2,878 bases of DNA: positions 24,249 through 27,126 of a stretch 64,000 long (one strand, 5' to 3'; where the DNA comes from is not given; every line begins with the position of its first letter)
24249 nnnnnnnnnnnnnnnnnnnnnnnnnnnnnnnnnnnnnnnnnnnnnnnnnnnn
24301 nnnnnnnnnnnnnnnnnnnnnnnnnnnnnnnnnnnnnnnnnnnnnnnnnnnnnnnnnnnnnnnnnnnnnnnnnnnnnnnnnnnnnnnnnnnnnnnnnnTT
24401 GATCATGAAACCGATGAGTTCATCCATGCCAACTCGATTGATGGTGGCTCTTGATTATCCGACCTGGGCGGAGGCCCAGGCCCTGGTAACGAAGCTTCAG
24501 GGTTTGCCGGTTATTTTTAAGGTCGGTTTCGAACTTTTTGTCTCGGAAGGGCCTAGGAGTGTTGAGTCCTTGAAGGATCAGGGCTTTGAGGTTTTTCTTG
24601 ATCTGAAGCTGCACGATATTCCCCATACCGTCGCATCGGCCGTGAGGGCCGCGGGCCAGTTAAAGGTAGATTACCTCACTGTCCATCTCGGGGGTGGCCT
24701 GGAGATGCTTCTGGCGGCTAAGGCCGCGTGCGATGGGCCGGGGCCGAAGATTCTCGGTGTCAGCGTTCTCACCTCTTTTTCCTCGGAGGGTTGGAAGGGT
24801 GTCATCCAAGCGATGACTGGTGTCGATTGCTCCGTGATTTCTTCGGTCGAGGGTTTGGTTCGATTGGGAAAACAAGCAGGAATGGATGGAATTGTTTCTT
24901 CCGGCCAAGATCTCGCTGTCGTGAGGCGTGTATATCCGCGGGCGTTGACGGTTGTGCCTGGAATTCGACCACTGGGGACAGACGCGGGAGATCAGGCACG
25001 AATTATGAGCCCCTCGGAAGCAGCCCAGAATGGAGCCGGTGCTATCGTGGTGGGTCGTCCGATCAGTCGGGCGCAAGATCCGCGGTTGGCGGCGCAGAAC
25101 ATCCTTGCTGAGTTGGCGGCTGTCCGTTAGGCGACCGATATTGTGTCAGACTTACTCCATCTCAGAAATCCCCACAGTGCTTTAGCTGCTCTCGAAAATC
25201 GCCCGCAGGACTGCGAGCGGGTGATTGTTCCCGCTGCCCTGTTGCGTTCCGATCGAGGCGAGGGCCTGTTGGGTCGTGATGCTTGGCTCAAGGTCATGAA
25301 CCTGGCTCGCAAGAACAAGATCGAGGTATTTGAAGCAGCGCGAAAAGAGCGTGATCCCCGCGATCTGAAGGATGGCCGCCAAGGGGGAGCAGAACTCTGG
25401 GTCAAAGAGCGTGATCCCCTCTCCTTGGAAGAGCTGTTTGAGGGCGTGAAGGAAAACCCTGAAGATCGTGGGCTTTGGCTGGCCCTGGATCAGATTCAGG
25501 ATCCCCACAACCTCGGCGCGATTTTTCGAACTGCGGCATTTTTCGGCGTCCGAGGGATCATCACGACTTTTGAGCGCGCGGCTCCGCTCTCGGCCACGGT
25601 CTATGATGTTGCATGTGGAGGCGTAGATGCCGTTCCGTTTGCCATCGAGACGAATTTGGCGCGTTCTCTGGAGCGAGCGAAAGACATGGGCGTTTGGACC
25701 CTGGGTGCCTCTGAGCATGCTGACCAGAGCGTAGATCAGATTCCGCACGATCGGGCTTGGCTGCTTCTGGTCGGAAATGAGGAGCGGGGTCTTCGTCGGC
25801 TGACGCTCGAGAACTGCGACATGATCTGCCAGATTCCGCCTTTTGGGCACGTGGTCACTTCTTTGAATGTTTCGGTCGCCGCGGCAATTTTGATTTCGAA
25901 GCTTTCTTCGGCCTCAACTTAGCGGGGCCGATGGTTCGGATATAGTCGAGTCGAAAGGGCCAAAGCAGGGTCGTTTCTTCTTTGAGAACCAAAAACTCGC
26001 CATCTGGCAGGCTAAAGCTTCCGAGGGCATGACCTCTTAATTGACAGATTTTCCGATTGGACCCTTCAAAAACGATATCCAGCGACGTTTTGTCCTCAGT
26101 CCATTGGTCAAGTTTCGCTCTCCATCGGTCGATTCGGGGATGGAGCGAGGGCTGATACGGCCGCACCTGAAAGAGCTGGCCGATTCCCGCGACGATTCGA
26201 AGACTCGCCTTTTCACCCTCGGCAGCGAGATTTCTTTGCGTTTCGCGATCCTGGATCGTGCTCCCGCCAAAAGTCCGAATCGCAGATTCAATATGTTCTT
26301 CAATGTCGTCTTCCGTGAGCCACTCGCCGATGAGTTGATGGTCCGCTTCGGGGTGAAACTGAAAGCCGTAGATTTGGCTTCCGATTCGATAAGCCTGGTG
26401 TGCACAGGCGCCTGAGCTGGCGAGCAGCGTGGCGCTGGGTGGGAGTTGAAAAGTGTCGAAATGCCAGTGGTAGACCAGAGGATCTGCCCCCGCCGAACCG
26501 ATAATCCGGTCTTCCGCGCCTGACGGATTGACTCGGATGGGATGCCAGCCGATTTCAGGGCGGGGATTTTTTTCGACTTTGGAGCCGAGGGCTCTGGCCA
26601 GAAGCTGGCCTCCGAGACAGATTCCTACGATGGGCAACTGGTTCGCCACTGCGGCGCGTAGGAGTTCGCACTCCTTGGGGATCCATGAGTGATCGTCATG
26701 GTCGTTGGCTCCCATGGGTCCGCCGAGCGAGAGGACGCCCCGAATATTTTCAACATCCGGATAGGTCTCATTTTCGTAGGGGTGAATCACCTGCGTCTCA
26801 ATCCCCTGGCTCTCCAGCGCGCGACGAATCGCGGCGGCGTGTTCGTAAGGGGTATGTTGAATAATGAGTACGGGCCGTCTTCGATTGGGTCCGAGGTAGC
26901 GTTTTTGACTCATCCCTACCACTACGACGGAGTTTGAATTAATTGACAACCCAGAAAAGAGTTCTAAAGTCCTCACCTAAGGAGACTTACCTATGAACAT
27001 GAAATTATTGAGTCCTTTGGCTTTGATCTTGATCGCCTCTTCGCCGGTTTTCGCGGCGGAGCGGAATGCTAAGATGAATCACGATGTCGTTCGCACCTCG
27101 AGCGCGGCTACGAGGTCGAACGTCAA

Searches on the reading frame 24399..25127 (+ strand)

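Call 98: search_protein_families(library=pfam, proteins=[window:24399-25127:+], max_evalue=0.00001)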
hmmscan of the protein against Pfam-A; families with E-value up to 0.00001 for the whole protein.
window:24399-25127:+ (243 aa): 1 family
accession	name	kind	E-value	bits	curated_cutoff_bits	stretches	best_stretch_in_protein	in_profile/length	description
PF00215.30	OMPdecase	-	2.8e-50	171.7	27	1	12-234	1-220/221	Orotidine 5'-phosphate decarboxylase / HUMPS family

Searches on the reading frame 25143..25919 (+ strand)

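Call 98: search_protein_families(library=pfam, proteins=[window:25143-25919:+], max_evalue=0.00001)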
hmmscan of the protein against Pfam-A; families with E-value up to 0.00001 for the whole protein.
window:25143-25919:+ (259 aa): 1 family
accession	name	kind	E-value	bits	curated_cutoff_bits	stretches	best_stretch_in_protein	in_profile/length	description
PF00588.24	SpoU_methylase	-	3.3e-34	118.4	29.7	1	111-251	2-141/142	SpoU rRNA Methylase family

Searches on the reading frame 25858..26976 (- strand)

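Call 98: search_protein_families(library=pfam, proteins=[window:25858-26976:-], max_evalue=0.00001)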
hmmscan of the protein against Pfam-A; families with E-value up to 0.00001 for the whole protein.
window:25858-26976:- (373 aa): 1 family
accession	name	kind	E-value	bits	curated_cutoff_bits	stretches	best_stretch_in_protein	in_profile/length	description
PF00117.34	GATase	-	1.4e-20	74.2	22.8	1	49-222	12-184/190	Glutamine amidotransferase class-I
